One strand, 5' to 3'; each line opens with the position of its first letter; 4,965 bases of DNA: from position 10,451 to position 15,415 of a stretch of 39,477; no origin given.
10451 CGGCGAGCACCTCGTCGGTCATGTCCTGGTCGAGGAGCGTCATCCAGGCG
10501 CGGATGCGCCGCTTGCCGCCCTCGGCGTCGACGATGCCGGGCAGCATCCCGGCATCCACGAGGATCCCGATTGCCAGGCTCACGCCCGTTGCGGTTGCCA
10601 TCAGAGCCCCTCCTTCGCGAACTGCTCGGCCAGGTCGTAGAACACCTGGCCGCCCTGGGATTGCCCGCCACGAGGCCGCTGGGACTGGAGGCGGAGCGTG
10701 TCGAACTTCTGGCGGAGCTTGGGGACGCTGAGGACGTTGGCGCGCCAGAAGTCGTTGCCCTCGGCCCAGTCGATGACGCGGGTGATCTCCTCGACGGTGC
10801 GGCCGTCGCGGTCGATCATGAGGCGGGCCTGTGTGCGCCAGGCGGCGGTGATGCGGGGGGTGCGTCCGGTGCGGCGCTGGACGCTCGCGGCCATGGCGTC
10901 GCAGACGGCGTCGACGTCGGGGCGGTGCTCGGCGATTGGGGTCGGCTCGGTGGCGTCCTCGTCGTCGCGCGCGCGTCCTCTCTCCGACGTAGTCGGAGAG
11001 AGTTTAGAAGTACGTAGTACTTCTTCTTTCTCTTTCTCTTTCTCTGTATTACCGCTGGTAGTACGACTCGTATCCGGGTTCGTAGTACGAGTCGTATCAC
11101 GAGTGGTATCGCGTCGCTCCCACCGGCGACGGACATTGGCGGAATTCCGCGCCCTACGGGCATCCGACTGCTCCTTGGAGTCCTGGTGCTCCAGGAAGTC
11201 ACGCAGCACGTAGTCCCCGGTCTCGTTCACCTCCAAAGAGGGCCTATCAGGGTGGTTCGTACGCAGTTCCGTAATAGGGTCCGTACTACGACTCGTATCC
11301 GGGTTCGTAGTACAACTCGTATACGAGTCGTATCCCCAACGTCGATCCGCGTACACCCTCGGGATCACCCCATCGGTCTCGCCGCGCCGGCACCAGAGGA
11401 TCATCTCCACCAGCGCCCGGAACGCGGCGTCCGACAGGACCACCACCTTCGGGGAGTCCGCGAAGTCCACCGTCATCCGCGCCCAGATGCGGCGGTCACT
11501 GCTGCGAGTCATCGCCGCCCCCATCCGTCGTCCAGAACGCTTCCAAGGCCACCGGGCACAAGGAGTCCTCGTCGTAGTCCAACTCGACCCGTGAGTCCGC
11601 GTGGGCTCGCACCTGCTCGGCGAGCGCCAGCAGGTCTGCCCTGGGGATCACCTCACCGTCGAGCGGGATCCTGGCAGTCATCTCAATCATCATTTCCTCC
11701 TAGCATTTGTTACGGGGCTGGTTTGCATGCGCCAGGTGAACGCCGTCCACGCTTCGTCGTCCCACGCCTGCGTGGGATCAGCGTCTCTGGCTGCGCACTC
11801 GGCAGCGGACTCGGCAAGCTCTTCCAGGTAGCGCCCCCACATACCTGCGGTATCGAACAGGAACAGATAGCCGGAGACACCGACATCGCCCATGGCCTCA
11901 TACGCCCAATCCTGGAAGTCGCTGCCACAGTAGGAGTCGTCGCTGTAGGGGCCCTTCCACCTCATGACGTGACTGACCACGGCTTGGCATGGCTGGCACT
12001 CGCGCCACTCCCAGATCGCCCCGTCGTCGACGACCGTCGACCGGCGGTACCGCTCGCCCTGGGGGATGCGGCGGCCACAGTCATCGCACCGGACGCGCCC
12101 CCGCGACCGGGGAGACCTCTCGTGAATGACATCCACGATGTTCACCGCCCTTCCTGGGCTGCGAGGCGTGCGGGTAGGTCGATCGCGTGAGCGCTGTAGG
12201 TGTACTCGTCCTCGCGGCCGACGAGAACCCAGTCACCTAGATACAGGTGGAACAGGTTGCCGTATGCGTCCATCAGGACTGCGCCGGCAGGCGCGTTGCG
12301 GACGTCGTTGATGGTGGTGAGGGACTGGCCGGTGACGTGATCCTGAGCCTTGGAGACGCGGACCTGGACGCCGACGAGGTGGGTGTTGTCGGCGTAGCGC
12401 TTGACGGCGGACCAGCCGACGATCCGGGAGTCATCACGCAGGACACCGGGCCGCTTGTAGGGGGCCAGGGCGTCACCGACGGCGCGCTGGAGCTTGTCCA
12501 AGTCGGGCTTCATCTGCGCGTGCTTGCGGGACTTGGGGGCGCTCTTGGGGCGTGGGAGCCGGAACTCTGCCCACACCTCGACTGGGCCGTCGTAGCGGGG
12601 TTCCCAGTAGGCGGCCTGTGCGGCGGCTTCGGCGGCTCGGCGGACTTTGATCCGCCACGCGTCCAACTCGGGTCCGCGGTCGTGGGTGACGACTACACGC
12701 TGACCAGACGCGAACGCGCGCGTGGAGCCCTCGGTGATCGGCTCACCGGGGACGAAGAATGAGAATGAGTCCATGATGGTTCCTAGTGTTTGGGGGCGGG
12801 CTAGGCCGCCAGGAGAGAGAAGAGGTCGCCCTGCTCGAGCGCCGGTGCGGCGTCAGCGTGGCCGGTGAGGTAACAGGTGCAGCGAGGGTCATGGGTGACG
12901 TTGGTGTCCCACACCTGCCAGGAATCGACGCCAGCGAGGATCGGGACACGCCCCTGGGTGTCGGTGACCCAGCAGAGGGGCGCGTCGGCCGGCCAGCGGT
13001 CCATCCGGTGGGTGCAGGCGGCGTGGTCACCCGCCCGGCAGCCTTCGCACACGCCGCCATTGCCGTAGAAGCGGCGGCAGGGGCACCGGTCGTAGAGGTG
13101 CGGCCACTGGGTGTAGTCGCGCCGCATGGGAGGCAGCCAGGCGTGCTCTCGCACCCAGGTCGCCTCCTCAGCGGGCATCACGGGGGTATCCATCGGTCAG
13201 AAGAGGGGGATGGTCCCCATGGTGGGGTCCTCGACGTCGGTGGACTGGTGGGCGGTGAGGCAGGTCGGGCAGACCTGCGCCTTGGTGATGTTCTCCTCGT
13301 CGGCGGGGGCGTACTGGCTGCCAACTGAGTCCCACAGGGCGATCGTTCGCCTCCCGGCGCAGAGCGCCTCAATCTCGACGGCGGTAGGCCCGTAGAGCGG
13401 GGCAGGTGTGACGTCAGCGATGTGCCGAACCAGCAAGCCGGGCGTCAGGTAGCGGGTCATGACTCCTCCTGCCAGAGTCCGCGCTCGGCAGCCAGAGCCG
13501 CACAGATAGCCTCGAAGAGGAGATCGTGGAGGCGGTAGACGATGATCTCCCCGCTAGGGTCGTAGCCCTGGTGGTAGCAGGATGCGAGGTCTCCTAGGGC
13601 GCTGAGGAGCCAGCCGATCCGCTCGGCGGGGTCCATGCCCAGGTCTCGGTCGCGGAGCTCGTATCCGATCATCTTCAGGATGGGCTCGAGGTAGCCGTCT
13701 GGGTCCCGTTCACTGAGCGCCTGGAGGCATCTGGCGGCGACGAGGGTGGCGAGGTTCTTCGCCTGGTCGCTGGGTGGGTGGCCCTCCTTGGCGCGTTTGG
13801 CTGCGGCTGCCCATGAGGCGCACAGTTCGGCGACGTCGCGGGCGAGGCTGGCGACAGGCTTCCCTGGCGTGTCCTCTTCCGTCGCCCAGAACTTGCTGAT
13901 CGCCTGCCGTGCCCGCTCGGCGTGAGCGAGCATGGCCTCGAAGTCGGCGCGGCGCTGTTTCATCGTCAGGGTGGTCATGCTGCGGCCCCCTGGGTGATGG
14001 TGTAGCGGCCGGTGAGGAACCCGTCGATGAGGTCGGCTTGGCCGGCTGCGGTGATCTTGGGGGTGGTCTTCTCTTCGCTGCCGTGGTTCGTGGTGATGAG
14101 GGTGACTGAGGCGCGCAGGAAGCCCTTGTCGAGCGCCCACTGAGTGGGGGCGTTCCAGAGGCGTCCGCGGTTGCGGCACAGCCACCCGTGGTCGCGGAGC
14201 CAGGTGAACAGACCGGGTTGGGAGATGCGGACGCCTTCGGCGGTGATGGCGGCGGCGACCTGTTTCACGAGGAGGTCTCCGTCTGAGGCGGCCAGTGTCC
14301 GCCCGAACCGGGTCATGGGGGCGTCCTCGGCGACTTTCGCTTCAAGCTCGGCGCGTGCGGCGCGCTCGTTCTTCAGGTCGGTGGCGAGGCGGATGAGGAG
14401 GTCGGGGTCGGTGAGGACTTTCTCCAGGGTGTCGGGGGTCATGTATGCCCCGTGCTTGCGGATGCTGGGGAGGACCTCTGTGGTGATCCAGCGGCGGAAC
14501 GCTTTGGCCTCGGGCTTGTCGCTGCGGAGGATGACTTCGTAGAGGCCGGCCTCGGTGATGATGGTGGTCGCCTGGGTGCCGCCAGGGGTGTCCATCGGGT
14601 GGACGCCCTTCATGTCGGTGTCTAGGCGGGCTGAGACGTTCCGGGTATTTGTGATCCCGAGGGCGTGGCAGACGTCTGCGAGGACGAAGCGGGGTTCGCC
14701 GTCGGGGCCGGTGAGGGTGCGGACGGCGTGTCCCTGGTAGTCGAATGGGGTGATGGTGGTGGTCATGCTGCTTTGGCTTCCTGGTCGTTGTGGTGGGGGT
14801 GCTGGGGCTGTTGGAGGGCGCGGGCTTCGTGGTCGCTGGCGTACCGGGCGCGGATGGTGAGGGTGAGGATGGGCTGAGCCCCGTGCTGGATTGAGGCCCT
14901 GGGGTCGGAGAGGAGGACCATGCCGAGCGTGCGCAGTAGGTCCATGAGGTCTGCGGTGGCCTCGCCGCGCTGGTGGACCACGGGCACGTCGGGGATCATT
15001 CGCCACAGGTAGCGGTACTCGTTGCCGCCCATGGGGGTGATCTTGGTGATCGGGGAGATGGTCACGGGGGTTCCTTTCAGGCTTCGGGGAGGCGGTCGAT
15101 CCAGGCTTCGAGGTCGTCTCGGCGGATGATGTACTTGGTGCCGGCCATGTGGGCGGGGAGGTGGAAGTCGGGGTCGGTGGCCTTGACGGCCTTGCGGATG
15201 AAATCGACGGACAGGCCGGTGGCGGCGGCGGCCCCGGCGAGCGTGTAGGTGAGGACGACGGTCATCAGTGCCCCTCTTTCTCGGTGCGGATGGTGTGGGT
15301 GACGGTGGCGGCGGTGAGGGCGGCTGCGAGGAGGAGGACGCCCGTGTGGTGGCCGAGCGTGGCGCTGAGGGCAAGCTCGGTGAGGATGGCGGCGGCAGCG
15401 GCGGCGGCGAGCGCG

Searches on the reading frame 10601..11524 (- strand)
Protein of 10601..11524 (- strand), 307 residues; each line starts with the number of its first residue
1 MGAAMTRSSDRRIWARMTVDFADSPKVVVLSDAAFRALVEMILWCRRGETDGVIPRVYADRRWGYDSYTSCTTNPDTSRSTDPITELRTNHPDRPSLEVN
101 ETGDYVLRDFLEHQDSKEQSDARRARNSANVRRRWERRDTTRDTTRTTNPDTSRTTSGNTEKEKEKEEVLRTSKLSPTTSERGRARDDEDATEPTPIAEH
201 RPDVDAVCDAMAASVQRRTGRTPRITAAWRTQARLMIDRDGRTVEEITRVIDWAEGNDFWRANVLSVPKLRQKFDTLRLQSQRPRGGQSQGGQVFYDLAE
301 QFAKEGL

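Call 10: search_protein_families(library=pfam, max_evalue=0.01, proteins=[window:10601-11524:-])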
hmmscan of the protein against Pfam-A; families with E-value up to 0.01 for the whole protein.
window:10601-11524:- (307 aa): 0 families

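Call 11: search_protein_families(library=phrogs, max_evalue=0.001, proteins=[window:10601-11524:-])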
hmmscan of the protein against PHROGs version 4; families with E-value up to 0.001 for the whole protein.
window:10601-11524:- (307 aa): 11 families
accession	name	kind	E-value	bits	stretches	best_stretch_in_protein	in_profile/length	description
phrog_22834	-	unknown function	1e-49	170.5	1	10-284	3-239/310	-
phrog_391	-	DNA, RNA and nucleotide metabolism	3.8e-19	70.4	1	112-287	103-273/298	replication initiation O-like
phrog_2514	-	DNA, RNA and nucleotide metabolism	1.6e-17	64.7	1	109-288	106-249/270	DnaD-like helicase loader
phrog_4880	-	DNA, RNA and nucleotide metabolism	2.6e-17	64.2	1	228-288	207-267/304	replisome organizer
phrog_2357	-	unknown function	4.8e-16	59.8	1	221-288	38-104/124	-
phrog_2447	-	DNA, RNA and nucleotide metabolism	1.2e-14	56.1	1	14-235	5-214/295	replication initiation protein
phrog_277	-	DNA, RNA and nucleotide metabolism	2.6e-10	41.1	1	135-286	150-293/318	replication initiation O-like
phrog_3926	-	DNA, RNA and nucleotide metabolism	4.4e-10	40.7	1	12-56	4-49/312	replication initiation protein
phrog_2149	-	DNA, RNA and nucleotide metabolism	2.8e-09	38.2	1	111-302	97-284/289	replication initiation protein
phrog_9773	-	DNA, RNA and nucleotide metabolism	3.6e-06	27.9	1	127-283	122-279/288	replication initiation O-like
phrog_1882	-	unknown function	7.1e-05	23.8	1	19-176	8-137/259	-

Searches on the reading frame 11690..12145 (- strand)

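Call 42: search_protein_families(library=phrogs, max_evalue=0.001, proteins=[window:11690-12145:-])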
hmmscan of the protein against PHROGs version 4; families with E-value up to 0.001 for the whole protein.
window:11690-12145:- (151 aa): 2 families
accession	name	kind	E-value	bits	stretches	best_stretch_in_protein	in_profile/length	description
phrog_7314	-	unknown function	6.1e-15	56.5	1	6-85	3-80/134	-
phrog_19515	-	unknown function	0.00035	22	1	15-58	34-77/117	-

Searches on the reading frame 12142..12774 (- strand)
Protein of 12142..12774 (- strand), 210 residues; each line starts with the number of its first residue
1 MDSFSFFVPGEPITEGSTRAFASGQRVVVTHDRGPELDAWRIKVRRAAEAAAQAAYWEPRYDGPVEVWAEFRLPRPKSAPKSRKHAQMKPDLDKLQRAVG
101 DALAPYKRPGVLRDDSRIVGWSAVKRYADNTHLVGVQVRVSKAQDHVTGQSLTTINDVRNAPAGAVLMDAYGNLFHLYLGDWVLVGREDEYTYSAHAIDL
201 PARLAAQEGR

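Call 42: search_protein_families(library=phrogs, max_evalue=0.001, proteins=[window:12142-12774:-])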
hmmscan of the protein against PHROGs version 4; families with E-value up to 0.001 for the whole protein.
window:12142-12774:- (210 aa): 2 families
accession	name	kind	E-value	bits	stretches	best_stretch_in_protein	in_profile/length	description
phrog_140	-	DNA, RNA and nucleotide metabolism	1.6e-22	81.2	1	4-151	39-176/219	RusA-like Holliday junction resolvase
phrog_3055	-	DNA, RNA and nucleotide metabolism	6.6e-10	39.7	1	6-142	69-210/233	RusA-like Holliday junction resolvase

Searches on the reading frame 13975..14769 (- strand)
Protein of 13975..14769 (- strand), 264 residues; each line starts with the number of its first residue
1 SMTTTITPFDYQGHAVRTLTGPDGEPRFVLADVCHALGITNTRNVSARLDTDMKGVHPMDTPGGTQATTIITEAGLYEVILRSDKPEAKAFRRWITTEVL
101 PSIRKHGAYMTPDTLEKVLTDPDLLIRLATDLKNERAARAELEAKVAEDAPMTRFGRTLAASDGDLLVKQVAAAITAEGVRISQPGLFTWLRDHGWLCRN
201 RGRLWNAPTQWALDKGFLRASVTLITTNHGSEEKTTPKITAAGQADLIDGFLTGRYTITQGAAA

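Call 10: search_protein_families(library=pfam, max_evalue=0.01, proteins=[window:13975-14769:-])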
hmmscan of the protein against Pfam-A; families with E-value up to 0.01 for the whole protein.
window:13975-14769:- (264 aa): 2 families
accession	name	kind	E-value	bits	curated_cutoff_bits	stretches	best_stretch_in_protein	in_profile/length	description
PF02498.22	Bro-N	-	2.8e-22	79.6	25.6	1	16-101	2-96/96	BRO family, N-terminal domain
PF03374.19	ANT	-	7.5e-19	68.5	25.3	1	143-251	1-105/108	Phage antirepressor protein KilAC domain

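Call 11: search_protein_families(library=phrogs, max_evalue=0.001, proteins=[window:13975-14769:-])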
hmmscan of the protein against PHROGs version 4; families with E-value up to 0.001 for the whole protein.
window:13975-14769:- (264 aa): 15 families
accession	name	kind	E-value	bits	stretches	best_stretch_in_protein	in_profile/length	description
phrog_130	-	transcription regulation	2.6e-82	278.4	1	2-251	156-408/480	anti-repressor Ant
phrog_2899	-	transcription regulation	3.8e-42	145.7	1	2-149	3-154/263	anti-repressor Ant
phrog_2593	-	transcription regulation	8.3e-35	121.7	1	2-141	18-159/255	anti-repressor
phrog_463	-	transcription regulation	6.8e-30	105.4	1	3-147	2-148/250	anti-repressor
phrog_7940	-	unknown function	6e-27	95.8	1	13-170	11-173/252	-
phrog_63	-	transcription regulation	4.4e-25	89.9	1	61-260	179-365/431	anti-repressor Ant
phrog_245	-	transcription regulation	4.7e-25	89.8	1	3-112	38-144/319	anti-repressor Ant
phrog_2011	-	transcription regulation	4.8e-23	83.2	1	6-122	4-123/275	anti-repressor Ant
phrog_25722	-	unknown function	1.3e-21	78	1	14-114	13-113/150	-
phrog_5060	-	transcription regulation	5.6e-21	76.6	1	2-137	3-145/224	anti-repressor Ant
phrog_9976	-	transcription regulation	4.9e-20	73.2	1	11-107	6-102/188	anti-repressor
phrog_9438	-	transcription regulation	5.7e-20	72.4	1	147-253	6-113/121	anti-repressor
phrog_2977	-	transcription regulation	1.1e-14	55.5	1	4-86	62-148/150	anti-repressor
phrog_15968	-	transcription regulation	1.5e-08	35.8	1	187-256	1-71/73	anti-repressor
phrog_7347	-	unknown function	2.4e-07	32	1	67-112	5-49/78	-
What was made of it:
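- On Lambda-type immunity switch: An anti-repressor gene (BRO-N plus KilAC, 13975-14769) is present instead (calls 10, 11).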

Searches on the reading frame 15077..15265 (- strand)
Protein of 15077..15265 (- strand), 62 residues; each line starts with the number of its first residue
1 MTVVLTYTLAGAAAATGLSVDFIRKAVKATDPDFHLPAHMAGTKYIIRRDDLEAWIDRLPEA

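Call 10: search_protein_families(library=pfam, max_evalue=0.01, proteins=[window:15077-15265:-])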
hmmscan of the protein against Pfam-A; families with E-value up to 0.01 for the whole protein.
window:15077-15265:- (62 aa): 1 family
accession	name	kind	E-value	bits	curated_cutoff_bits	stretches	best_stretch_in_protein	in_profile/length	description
PF12728.13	HTH_17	-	3e-06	27.8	27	1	7-58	2-49/51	Helix-turn-helix domain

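Call 11: search_protein_families(library=phrogs, max_evalue=0.001, proteins=[window:15077-15265:-])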
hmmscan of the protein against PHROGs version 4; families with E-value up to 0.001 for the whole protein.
window:15077-15265:- (62 aa): 2 families
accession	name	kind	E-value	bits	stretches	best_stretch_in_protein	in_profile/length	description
phrog_7338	-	unknown function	2.3e-05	25.6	1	8-58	32-79/87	-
phrog_66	-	integration and excision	2.4e-05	25.2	1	6-61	93-145/412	excisionase and transcriptional regulator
